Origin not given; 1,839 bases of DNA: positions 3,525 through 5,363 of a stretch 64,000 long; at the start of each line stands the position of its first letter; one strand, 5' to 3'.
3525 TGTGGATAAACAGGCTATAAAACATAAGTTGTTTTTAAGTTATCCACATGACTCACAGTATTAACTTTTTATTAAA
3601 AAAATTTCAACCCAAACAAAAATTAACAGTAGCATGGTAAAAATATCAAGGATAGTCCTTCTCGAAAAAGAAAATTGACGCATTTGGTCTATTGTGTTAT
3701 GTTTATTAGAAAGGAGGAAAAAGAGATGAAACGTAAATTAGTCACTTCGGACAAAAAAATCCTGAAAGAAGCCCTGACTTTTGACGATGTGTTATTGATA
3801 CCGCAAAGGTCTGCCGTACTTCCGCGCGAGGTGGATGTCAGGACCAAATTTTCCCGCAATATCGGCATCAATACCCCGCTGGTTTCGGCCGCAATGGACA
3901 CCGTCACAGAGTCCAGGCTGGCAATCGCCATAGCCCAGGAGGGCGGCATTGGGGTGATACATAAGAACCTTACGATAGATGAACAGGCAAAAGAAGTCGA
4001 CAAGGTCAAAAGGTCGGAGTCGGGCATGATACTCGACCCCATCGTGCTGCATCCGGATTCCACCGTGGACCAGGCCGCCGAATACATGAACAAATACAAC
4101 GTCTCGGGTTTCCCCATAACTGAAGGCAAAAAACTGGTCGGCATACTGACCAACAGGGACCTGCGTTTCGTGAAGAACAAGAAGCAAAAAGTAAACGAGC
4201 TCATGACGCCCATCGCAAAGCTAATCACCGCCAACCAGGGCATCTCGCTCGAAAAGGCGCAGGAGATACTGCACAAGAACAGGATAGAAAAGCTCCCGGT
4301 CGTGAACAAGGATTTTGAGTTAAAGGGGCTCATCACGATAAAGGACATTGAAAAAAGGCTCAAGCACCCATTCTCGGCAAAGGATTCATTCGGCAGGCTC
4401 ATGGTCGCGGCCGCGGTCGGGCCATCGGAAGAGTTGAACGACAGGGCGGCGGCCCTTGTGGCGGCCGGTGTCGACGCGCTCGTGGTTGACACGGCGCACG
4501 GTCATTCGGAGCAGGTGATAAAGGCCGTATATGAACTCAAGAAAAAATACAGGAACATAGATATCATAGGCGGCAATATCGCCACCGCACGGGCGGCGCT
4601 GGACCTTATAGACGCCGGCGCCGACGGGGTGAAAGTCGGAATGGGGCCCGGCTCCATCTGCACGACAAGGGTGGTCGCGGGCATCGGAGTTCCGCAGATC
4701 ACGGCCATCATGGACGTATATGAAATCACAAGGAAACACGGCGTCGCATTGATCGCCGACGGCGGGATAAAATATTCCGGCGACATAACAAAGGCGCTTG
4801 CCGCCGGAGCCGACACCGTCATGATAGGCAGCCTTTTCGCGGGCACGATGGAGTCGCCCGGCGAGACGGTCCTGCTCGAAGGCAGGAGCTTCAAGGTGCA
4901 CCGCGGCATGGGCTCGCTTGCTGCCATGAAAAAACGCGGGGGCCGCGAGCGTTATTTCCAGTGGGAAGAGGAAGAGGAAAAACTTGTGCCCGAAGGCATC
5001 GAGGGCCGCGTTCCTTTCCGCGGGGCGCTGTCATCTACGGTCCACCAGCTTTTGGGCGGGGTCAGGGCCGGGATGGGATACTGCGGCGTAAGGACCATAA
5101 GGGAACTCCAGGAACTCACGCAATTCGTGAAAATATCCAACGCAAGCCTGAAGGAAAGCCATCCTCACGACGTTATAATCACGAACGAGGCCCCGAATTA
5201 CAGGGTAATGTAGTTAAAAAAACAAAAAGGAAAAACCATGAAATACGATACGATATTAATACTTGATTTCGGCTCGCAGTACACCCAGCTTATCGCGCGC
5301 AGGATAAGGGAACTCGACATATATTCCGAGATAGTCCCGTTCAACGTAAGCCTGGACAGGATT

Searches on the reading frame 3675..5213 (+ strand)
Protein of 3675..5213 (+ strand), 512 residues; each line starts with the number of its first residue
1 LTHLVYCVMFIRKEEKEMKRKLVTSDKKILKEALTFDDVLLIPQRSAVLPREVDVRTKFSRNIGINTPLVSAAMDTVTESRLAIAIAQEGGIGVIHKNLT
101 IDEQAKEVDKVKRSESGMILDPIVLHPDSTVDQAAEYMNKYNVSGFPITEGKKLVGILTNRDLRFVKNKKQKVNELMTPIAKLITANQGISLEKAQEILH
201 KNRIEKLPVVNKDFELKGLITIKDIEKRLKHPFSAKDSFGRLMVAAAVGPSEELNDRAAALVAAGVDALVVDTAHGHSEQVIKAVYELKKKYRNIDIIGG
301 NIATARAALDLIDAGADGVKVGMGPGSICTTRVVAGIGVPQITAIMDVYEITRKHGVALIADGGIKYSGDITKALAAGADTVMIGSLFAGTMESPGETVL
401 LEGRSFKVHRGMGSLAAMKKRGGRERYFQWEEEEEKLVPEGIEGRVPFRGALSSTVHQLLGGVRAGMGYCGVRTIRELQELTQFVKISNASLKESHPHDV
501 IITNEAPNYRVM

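Call 30: search_protein_families(library=pfam, proteins=[window:3675-5213:+], max_evalue=0.00001)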
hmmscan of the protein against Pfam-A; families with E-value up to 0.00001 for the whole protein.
window:3675-5213:+ (512 aa): 4 families
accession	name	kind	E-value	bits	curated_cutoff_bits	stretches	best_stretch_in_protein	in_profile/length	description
PF00478.31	IMPDH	-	6.1e-160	532.3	25.6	1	33-498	1-345/345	IMP dehydrogenase / GMP reductase domain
PF00571.33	CBS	-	4e-22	78.7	24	2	118-164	5-52/57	CBS domain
PF03060.21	NMO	-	1.6e-11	44.6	28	0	62-137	7-83/331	Nitronate monooxygenase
PF01207.24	Dus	-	5.4e-06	26.2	20.4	0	345-385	173-214/311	Dihydrouridine synthase (Dus)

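Call 56: find_homologous_proteins(query=window:3675-5213:+, max_evalue=1e-100)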
Query window:3675-5213:+ (512 aa): 8000 proteins with E <= 1e-100 among 8000 candidates; the best 120 are listed.
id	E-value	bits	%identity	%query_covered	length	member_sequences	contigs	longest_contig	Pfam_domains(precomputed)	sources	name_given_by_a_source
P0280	0.0e+0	1094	100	98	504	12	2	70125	PF01070.25,PF00478.32,PF03060.22,PF00571.34,PF01207.24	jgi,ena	jgi:IMP dehydrogenase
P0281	7.5e-283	957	88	97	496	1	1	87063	PF01070.25,PF00478.32,PF03060.22,PF00977.28,PF00571.34,PF01207.24,PF01645.24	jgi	jgi:IMP dehydrogenase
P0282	5.2e-278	941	86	97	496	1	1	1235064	PF01070.25,PF00478.32,PF03060.22,PF00571.34,PF01207.24,PF01645.24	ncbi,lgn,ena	-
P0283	3.9e-275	931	86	97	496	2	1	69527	PF01070.25,PF00478.32,PF03060.22,PF00977.28,PF00571.34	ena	-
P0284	1.3e-274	929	86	96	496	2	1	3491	PF01070.25,PF00478.32,PF03060.22,PF00977.28,PF00571.34,PF01207.24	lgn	-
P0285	9.1e-272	920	85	97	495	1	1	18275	PF01070.25,PF00478.32,PF03060.22,PF00977.28,PF00571.34,PF01207.24,PF01645.24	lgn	-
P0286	1.4e-270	916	85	97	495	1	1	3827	PF01070.25,PF00478.32,PF03060.22,PF00571.34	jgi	jgi:IMP dehydrogenase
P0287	1.8e-270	916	84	97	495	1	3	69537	PF01070.25,PF00478.32,PF03060.22,PF00977.28,PF00571.34,PF01645.24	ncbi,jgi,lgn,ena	ncbi:MAG: IMP dehydrogenase [bacterium]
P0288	6.9e-270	914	85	97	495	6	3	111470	PF01070.25,PF00478.32,PF03060.22,PF00571.34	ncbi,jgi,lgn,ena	jgi:IMP dehydrogenase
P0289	9.3e-265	897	80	100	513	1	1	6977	PF01070.25,PF00478.32,PF03060.22,PF00571.34,PF01207.24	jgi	jgi:IMP dehydrogenase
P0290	3.0e-264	895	82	97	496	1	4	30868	PF01070.25,PF00478.32,PF03060.22,PF00977.28,PF00571.34,PF01207.24,PF01645.24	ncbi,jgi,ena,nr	ncbi:MAG TPA: IMP dehydrogenase [Candidatus Goldiibacteriota bacterium]|nr:IMP dehydrogenase [Candid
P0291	3.7e-262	888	83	95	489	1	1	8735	PF01070.25,PF00478.32,PF03060.22,PF00571.34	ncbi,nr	ncbi:MAG: IMP dehydrogenase [Spirochaetia bacterium]|nr:IMP dehydrogenase [Spirochaetia bacterium]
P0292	1.1e-260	883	81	97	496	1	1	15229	PF01070.25,PF00478.32,PF03060.22,PF00977.28,PF00571.34,PF01207.24,PF01645.24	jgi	jgi:IMP dehydrogenase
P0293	4.8e-259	878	79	98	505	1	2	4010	PF01070.25,PF00478.32,PF03060.22,PF00977.28,PF00571.34,PF01207.24,PF01645.24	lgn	-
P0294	1.3e-258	877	79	97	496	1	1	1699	PF01070.25,PF00478.32,PF03060.22,PF00571.34,PF01207.24,PF01645.24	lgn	-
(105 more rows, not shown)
